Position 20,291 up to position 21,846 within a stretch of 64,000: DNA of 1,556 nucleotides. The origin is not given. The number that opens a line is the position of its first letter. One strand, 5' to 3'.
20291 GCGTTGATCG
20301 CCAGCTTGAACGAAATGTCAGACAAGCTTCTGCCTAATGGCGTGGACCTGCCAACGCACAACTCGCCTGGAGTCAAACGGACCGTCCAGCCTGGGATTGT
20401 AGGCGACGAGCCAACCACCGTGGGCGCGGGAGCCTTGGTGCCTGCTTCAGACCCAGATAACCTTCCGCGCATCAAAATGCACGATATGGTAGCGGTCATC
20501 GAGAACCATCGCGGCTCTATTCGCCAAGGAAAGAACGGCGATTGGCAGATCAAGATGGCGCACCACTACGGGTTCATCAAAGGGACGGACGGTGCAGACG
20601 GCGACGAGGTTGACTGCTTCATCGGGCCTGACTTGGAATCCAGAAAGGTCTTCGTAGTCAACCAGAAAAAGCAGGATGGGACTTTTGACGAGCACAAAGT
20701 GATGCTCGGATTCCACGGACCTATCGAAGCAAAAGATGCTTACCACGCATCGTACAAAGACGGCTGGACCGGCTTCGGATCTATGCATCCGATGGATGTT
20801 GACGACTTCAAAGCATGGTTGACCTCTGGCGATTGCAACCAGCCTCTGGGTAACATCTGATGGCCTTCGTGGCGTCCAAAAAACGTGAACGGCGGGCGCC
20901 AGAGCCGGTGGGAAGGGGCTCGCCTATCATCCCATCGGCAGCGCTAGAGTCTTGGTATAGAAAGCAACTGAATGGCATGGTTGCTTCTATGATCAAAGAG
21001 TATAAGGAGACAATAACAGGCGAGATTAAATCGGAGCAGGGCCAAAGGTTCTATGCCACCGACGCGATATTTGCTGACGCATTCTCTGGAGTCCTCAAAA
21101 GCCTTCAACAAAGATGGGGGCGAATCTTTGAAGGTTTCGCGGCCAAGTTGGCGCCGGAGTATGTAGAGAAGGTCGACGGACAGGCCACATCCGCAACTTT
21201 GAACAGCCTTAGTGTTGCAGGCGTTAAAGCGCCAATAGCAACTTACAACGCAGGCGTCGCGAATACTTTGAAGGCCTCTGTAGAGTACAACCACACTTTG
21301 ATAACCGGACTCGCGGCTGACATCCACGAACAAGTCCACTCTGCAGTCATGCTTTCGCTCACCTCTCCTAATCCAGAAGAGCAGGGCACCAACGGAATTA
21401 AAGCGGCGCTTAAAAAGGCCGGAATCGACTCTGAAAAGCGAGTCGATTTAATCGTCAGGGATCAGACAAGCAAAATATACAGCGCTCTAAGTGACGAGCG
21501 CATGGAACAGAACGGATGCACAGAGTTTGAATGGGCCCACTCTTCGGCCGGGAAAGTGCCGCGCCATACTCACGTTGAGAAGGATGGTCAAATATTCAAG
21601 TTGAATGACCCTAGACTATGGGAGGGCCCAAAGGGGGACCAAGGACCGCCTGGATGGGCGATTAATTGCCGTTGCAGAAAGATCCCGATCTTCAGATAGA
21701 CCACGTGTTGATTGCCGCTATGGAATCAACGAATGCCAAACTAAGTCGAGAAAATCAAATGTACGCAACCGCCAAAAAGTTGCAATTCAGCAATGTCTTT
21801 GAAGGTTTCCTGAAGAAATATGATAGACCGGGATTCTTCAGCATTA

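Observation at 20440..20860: Portal protein carries a C-terminal inorganic-pyrophosphatase-like domain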

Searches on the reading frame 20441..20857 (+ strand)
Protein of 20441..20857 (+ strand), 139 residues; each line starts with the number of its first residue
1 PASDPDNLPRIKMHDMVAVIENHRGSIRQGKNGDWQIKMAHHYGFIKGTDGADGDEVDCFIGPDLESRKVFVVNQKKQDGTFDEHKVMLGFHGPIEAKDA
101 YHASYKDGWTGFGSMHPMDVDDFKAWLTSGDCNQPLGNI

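Call 5: search_protein_families(library=phrogs, proteins=[window:20441-20857:+], max_evalue=0.01)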
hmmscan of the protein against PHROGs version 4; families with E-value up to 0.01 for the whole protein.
window:20441-20857:+ (139 aa): 11 families
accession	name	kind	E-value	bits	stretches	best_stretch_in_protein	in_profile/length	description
phrog_4660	-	head and packaging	1.6e-62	212.9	1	4-138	630-764/765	minor head protein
phrog_4272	-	unknown function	1.7e-34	120.3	1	10-137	136-265/764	-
phrog_30335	-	unknown function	1e-31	110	1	10-138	772-903/2900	-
phrog_37402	-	unknown function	6.2e-27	94.2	1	17-131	1120-1243/2639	-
phrog_10089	-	moron, auxiliary metabolic gene and host takeover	6.5e-27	93.8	1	10-135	899-1030/4647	DarB-like antirestriction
phrog_938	-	lysis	7.1e-27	94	1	9-136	1510-1645/2185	endolysin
phrog_5143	-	unknown function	2.1e-26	92.4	1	10-127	726-849/2204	-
phrog_33607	-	unknown function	2.1e-23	84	1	15-132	115-233/287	-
phrog_20705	-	head and packaging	2.4e-23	83.3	1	11-131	33-158/690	virion structural protein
phrog_29900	-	unknown function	1.2e-22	80.6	1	10-127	779-902/1028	-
phrog_14770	-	unknown function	0.00093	16.9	1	34-88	215-285/3427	-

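Call 6: search_protein_families(library=ncbifam, proteins=[window:20441-20857:+], max_evalue=0.1)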
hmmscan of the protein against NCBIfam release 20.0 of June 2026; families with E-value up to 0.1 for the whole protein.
window:20441-20857:+ (139 aa): 1 family
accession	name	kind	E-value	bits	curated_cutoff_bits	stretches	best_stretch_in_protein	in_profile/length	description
NF002578.0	PRK02230.1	equivalog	0.094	12.2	246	0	38-61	40-63/185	inorganic pyrophosphatase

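Call 11: search_dna_similar(query=window:20441-20857:+, collection=phages, mode=protein, max_rows=60, rows=spread)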
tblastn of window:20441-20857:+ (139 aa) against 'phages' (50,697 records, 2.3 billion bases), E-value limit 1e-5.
Records with a match: 462; places in all: 463; records where one place covers at least 80% of the query: 458.
Best place of each record, by identity: <60% 462.
By first word of the organism name: Pseudomonas 294; Vibrio 70; Escherichia 27; Serratia 9; Xanthomonas 7; Burkholderia 6; Cellulophaga 5; Pbunalikevirus 4; Leptospira 4; Agrobacterium 4; and 21 more.
By host as written in the record: Pseudomonas aeruginosa 117; - 89; Pseudomonas aeruginosa PAO1 85; Pseudomonas sp. 28; Escherichia coli 13; Pseudomonas aeruginosa PA14 8; Serratia marcescens 7; Escherichia coli O157:H7 5; and 80 more.
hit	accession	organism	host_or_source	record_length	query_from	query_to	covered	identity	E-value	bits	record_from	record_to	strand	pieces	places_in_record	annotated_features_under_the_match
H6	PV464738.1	Escherichia phage RCIP0319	Escherichia coli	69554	4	139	98%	58.3%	3e-47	167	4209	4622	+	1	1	hypothetical protein (x2)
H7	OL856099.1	Shigella phage CWP003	Shigella flexneri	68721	4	139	98%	58.3%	4e-47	167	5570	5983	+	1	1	none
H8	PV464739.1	Escherichia phage RCIP0363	Escherichia coli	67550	4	139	98%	57.6%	6e-47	167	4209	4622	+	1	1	hypothetical protein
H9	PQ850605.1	Escherichia phage HansTraber_Bas100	Escherichia coli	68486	4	139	98%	56.8%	1e-46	166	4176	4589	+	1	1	minor head protein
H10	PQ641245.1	Pseudomonas phage vB_Pa_PaW12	Pseudomonas aeruginosa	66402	4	137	96%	56.7%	8e-48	169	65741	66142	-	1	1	similar to minor head protein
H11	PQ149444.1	Pseudomonas phage BL6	Pseudomonas aeruginosa PAK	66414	4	137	96%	56.7%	1e-47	169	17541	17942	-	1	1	minor head protein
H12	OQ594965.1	Pseudomonas phage SG1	Pseudomonas aeruginosa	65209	4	137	96%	56.7%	1e-47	168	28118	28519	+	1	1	putative minor head protein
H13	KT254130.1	Pbunalikevirus phiVader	Chyrseobacterium sp.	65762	4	137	96%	56.7%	1e-47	168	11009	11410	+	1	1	putative minor head protein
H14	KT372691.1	Pseudomonas phage Jollyroger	Pseudomonas aeruginosa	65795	4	137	96%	56.7%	1e-47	168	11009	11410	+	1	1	none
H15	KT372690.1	Pseudomonas phage Gallinipper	Pseudomonas aeruginosa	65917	4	137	96%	56.7%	1e-47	168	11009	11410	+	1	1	none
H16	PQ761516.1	Pseudomonas phage PCCM_PaP006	Pseudomonas aeruginosa PAO1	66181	4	137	96%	56.7%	1e-47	168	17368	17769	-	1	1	putative minor head protein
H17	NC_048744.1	Pseudomonas phage EPa61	Pseudomonas aeruginosa PAO1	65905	4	137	96%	56.7%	2e-47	168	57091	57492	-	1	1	minor head protein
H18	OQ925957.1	Pseudomonas phage C_MDJ-2023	Pseudomonas aeruginosa CN573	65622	4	137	96%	56.0%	2e-47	168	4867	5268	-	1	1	minor head protein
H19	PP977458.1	Pseudomonas phage vB_PaeM_4005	Pseudomonas aeruginosa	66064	4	137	96%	56.0%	4e-47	167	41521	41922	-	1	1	record has no annotation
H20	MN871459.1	Pseudomonas phage Pa-H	Pseudomonas aeruginosa PAO1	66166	4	137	96%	56.0%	4e-47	167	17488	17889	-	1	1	record has no annotation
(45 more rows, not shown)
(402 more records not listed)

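Call 13: search_solved_structures(query=window:20441-20857:+, max_evalue=10, show_alignments=3)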
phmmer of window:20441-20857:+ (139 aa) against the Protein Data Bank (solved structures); distinct sequences matched with E-value up to 10: 2.
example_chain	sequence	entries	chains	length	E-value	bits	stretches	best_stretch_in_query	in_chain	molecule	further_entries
9b41_L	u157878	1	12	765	3.1e-50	173.7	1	4-137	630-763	gp19 Portal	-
1ygz_A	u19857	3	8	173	0.19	15.3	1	42-102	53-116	Inorganic pyrophosphatase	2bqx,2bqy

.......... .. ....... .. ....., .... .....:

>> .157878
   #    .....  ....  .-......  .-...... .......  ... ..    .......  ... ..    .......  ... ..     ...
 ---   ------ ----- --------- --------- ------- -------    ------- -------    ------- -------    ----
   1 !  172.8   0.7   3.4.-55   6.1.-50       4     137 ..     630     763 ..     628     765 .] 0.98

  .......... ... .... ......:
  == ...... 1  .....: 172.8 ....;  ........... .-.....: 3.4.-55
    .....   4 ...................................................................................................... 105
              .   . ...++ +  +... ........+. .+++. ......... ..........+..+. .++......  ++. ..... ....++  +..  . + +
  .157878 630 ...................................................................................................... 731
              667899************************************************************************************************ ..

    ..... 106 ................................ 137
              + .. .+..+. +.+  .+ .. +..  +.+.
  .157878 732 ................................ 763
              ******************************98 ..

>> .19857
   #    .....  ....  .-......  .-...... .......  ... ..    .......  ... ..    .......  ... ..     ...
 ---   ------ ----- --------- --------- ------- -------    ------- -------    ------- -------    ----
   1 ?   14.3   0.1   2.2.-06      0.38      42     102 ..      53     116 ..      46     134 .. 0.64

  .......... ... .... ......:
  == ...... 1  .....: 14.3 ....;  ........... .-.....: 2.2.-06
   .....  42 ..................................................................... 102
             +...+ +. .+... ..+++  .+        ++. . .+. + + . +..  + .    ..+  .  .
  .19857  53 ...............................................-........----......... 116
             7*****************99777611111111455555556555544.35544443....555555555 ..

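Call 20: find_homologous_proteins(query=window:20441-20857:+, max_evalue=0.001)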
Query window:20441-20857:+ (139 aa): 22 proteins with E <= 0.001 among 23 candidates.
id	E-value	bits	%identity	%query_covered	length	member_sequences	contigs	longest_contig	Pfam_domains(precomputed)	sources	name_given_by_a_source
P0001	1.4e-37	147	62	73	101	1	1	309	PF18823.7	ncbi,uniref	ncbi:hypothetical protein, partial [Pseudomonas aeruginosa]|uniref:hypothetical protein n=1 Tax=Pseu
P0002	8.1e-36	142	51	93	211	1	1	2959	PF18823.7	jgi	-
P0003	2.3e-35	140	46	94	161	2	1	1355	PF18823.7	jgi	jgi:hypothetical protein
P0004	2.2e-34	137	63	70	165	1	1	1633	PF18823.7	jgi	jgi:hypothetical protein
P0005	1.2e-29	122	49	85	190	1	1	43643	PF18823.7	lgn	-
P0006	5.0e-29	120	73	55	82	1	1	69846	PF18823.7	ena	-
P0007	1.5e-28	118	50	80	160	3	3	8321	PF18823.7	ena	-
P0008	2.4e-27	114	66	55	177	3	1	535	PF18823.7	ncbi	ncbi:hypothetical protein, partial [Pseudomonas aeruginosa]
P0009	3.1e-27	114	45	91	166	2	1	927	PF18823.7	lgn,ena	-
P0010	4.1e-24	104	56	64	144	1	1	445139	PF18823.7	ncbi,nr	ncbi:hypothetical protein PCI56_00820 [Plesiomonas shigelloides subsp. oncorhynchi]|nr:hypothetical 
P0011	4.7e-24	103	46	86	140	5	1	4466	PF18823.7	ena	-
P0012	3.1e-23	101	44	86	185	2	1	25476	PF18823.7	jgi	-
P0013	6.1e-23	100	40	99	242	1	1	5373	PF18823.7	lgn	-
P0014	1.2e-22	99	45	90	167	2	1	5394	PF18823.7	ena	-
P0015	4.6e-22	97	46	80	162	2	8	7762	PF18823.7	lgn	-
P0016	2.5e-21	95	45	88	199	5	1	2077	PF18823.7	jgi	jgi:hypothetical protein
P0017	3.2e-21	94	51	62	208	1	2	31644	PF18823.7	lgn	-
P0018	7.5e-21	93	44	88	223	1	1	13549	PF18823.7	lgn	-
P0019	8.9e-21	93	41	97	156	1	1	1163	PF18823.7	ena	-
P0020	1.2e-18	86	43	83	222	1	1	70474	PF18823.7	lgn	-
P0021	7.4e-15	74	48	78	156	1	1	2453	PF18823.7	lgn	-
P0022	1.5e-14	73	36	91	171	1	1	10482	PF18823.7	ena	-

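Call 27: predict_structure(alignment_id=A1)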
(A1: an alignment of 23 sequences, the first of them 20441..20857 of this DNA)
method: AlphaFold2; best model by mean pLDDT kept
length: 139 residues; sequences in the alignment: 23
mean_pLDDT: 94.3   pTM: 0.88
mean pLDDT of the five models: 94.3, 94.0, 93.8, 93.2, 93.2
residues with pLDDT >= 90: 128; 70-90: 7; 50-70: 3; < 50: 1
segments of 3 or more residues with pLDDT < 50: none
pLDDT, mean of each block of 10 residues (from residue 1): 80 96 95 94 97 95 98 97 98 98 94 98 94 87
secondary structure, 60 per line:
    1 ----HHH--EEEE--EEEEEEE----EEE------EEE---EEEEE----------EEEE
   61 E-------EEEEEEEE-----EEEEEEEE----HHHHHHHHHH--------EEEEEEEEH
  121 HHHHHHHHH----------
elements in order: E10-13 E16-22 E27-29 E36-38 E42-46 E57-61 E69-76 E82-89 H94-103 E112-119 H120-129

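Call 38: fold_search(model_id=the predicted structure, library=pdb)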
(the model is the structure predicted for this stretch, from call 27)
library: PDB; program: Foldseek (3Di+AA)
matches with E <= 10: 409; with E <= 0.001: 28
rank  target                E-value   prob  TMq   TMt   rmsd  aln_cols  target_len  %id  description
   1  4xel_A                6.2e-05  1.00  0.46  0.39   7.3       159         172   19  Crystal structure of Inorganic pyrophosphatase (PPase) from Pseudomonas aeruginosa (released 2015-02-11)
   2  4z70_A                7.9e-05  1.00  0.45  0.40   7.8       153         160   17  Crystal structure of inorganic pyrophosphatase from Mycobacterium tuberculosis in complex with Ca ions (released 2015-08-26)
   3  4z70_B                9.4e-05  1.00  0.49  0.43   7.4       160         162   16  Crystal structure of inorganic pyrophosphatase from Mycobacterium tuberculosis in complex with Ca ions (released 2015-08-26)
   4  4z73_D                9.4e-05  1.00  0.44  0.39   7.5       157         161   16  Crystal structure of inorganic pyrophosphatase from Mycobacterium tuberculosis in complex with a phosphate ion and an  (released 2015-08-26)
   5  4ecp_B                9.9e-05  1.00  0.45  0.40   7.6       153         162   18  X-ray crystal structure of Inorganic Pyrophosphate PPA from Mycobacterium leprae (released 2012-04-18)
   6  4ecp_A                1.1e-04  1.00  0.45  0.40   7.2       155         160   17  X-ray crystal structure of Inorganic Pyrophosphate PPA from Mycobacterium leprae (released 2012-04-18)
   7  6n1c_D                1.7e-04  1.00  0.45  0.39   7.8       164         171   16  Crystal structure of Inorganic pyrophosphatase from Legionella pneumophila Philadelphia 1 (released 2018-12-19)
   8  1sxv                  1.8e-04  1.00  0.45  0.40   7.1       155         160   16  1.3A Crystal structure of rv3628, Mycobacterium tuberculosis inorganic pyrophosphatase (PPase) at pH5.0 (released 2005-04-12)
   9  4z71_B                2.1e-04  1.00  0.48  0.43   7.2       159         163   16  Crystal structure of inorganic pyrophosphatase from Mycobacterium tuberculosis in complex with Mg ions (released 2015-08-26)
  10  4xel_B                2.2e-04  1.00  0.46  0.39   7.1       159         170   19  Crystal structure of Inorganic pyrophosphatase (PPase) from Pseudomonas aeruginosa (released 2015-02-11)
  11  3emj_A                2.7e-04  1.00  0.44  0.38   9.6       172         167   16  2.2 A crystal structure of inorganic pyrophosphatase from rickettsia prowazekii (p21 form) (released 2008-10-07)
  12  6ki8_A                3.0e-04  1.00  0.45  0.38   7.8       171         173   18  Pyrophosphatase mutant K149R from Acinetobacter baumannii (released 2019-10-02)
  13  2uxs_A                3.2e-04  1.00  0.47  0.42   7.2       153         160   18  2.7A crystal structure of inorganic pyrophosphatase (Rv3628) from Mycobacterium tuberculosis at pH 7.5 (released 2008-05-27)
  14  3ld3_A                3.2e-04  1.00  0.44  0.37   7.0       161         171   18  Crystal structure of inorganic phosphatase from anaplasma phagocytophilum at 1.75a resolution (released 2010-03-31)
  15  1wcf                  3.4e-04  1.00  0.45  0.40   7.8       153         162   17  1.54 A CRYSTAL STRUCTURE OF RV3628, MYCOBACTERIUM TUBERCULOSIS INORGANIC PYROPHOSPHATASE (PPASE) AT PH7.0 (released 2006-07-12)
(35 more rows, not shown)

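Call 53: find_encoding_contigs(protein=P0020, flank=6000, max_places=2)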
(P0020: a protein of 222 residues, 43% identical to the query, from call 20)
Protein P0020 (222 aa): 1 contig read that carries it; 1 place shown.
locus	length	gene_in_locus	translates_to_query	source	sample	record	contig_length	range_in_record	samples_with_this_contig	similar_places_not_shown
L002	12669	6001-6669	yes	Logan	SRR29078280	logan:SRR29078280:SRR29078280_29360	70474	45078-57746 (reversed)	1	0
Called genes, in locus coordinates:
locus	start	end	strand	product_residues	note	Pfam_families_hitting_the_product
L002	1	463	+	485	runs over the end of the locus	PF02310:B12-binding, PF04055:Radical_SAM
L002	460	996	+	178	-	-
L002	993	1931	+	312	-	-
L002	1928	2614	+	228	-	-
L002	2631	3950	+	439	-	PF08421:Methyltransf_13, PF13489:Methyltransf_23, PF08241:Methyltransf_11, PF08242:Methyltransf_12, PF13649:Methyltransf_25 (weak), PF08484:Methyltransf_14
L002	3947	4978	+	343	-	PF01370:Epimerase, PF04321:RmlD_sub_bind (weak), PF16363:GDP_Man_Dehyd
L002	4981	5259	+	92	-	-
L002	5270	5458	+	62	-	-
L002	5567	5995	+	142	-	-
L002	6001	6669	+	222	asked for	PF18823:InPase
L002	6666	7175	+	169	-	-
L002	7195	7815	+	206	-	PF06508:QueC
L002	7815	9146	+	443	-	PF13522:GATase_6, PF13537:GATase_7, PF00733:Asn_synthase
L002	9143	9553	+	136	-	-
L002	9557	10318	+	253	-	-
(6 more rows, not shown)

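Call 54: find_encoding_contigs(protein=P0005, flank=6000, max_places=2)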
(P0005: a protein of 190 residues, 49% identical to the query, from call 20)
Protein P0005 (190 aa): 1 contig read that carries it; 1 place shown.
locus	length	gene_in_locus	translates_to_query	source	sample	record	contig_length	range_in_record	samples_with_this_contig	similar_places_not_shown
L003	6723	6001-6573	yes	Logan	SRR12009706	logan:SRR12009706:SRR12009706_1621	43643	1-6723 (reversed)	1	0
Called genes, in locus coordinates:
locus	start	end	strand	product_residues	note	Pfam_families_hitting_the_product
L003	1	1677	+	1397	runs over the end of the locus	PF13489:Methyltransf_23 (weak), PF05175:MTS (weak)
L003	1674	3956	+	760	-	PF20213:DUF6573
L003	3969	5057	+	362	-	-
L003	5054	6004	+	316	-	-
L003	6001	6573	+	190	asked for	PF18823:InPase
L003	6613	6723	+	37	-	?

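Call 61: fold_search(model_id=the predicted structure, library=viral)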
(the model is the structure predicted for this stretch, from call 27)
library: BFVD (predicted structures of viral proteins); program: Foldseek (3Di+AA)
matches with E <= 10: 771; with E <= 0.001: 23
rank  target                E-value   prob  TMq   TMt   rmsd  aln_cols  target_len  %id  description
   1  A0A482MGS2            5.2e-19  1.00  0.94  0.18   1.4       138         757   54  Portal protein [Serratia phage MTx]
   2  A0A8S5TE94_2          5.9e-16  1.00  0.88  0.11   2.8       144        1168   39  Type I restriction enzyme [Podoviridae sp. ctzXp5]
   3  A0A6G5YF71            1.2e-15  1.00  0.83  0.13   2.6       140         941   38  (no name in the UniProt tables at hand)
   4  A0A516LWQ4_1          6.4e-15  1.00  0.91  0.14   2.5       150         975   35  (no name in the UniProt tables at hand)
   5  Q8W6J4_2              1.1e-14  1.00  0.88  0.12   2.7       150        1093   38  (no name in the UniProt tables at hand)
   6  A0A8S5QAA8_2          1.4e-14  1.00  0.85  0.09   3.8       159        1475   35  Type I restriction enzyme [Podoviridae sp. ctsfx1]
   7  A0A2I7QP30            6.9e-14  1.00  0.86  0.35   2.9       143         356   43  (no name in the UniProt tables at hand)
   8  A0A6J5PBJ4            9.2e-14  1.00  0.88  0.45   2.6       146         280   38  Inorganic pyrophosphatase domain-containing protein [uncultured Caudovirales phage]
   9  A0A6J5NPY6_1          1.1e-13  1.00  0.89  0.12   2.7       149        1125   37  Uncharacterized protein [uncultured Caudovirales phage]
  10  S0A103                2.3e-13  1.00  0.87  0.19   2.9       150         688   34  Putative tail protein [Cellulophaga phage phi13:1]
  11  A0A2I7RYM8            6.2e-13  1.00  0.86  0.67   2.9       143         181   37  (no name in the UniProt tables at hand)
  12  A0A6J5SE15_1          1.3e-12  1.00  0.87  0.09   2.1       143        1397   39  Helicase/UvrB, N-terminal [uncultured Caudovirales phage]
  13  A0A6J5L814            1.7e-12  1.00  0.81  0.27   2.2       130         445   38  Inorganic pyrophosphatase domain-containing protein [uncultured Caudovirales phage]
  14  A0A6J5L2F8            1.4e-11  1.00  0.80  0.28   3.5       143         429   34  Inorganic pyrophosphatase domain-containing protein [uncultured Caudovirales phage]
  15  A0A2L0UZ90            4.1e-11  1.00  0.77  0.37   2.6       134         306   30  Mega protein [Agrobacterium phage Atu_ph07]
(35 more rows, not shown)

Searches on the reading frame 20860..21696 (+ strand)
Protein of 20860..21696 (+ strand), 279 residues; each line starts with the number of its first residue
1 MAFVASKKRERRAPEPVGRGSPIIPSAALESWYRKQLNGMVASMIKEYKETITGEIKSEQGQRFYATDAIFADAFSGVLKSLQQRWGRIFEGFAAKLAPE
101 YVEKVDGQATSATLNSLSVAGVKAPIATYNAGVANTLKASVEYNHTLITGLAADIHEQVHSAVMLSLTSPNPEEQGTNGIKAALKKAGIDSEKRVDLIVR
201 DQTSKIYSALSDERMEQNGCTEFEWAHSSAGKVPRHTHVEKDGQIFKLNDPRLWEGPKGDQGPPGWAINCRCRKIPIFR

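Call 3: search_protein_families(library=pfam, proteins=[window:20860-21696:+], max_evalue=1)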
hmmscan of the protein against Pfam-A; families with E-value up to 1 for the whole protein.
window:20860-21696:+ (279 aa): 3 families
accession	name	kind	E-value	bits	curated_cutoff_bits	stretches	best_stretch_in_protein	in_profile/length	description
PF04233.19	Phage_Mu_F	-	2.7e-09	38.2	29.6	1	179-273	19-110/112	Phage Mu protein F like protein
PF16665.10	NCOA_u2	-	0.048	14.4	33.6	1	119-187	41-108/119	Unstructured region on nuclear receptor coactivator protein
PF05922.21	Inhibitor_I9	-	0.068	14.3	21.2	0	72-106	35-65/82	Peptidase inhibitor I9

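Call 5: search_protein_families(library=phrogs, proteins=[window:20860-21696:+], max_evalue=0.01)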
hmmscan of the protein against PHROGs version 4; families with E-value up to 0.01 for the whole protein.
window:20860-21696:+ (279 aa): 8 families
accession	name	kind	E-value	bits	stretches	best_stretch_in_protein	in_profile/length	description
phrog_324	-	head and packaging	1.5e-78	266.4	1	2-279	51-319/624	head morphogenesis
phrog_15127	-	head and packaging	2.1e-26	93.6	1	27-270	2-244/602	head protein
phrog_4529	-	head and packaging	5.7e-13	49.9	1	119-277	134-287/533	minor head protein and DNA pilot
phrog_595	-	head and packaging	2e-11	44.9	1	177-278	203-298/513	head maturation protease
phrog_2468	-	head and packaging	2.7e-10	41.2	1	82-274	75-269/303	head morphogenesis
phrog_6577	-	unknown function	3e-06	26.8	1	131-277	93-229/1066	-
phrog_115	-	head and packaging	0.00025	21.3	1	191-278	238-318/665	minor head protein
phrog_19443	-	head and packaging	0.0061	16.1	1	178-278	187-285/579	minor head protein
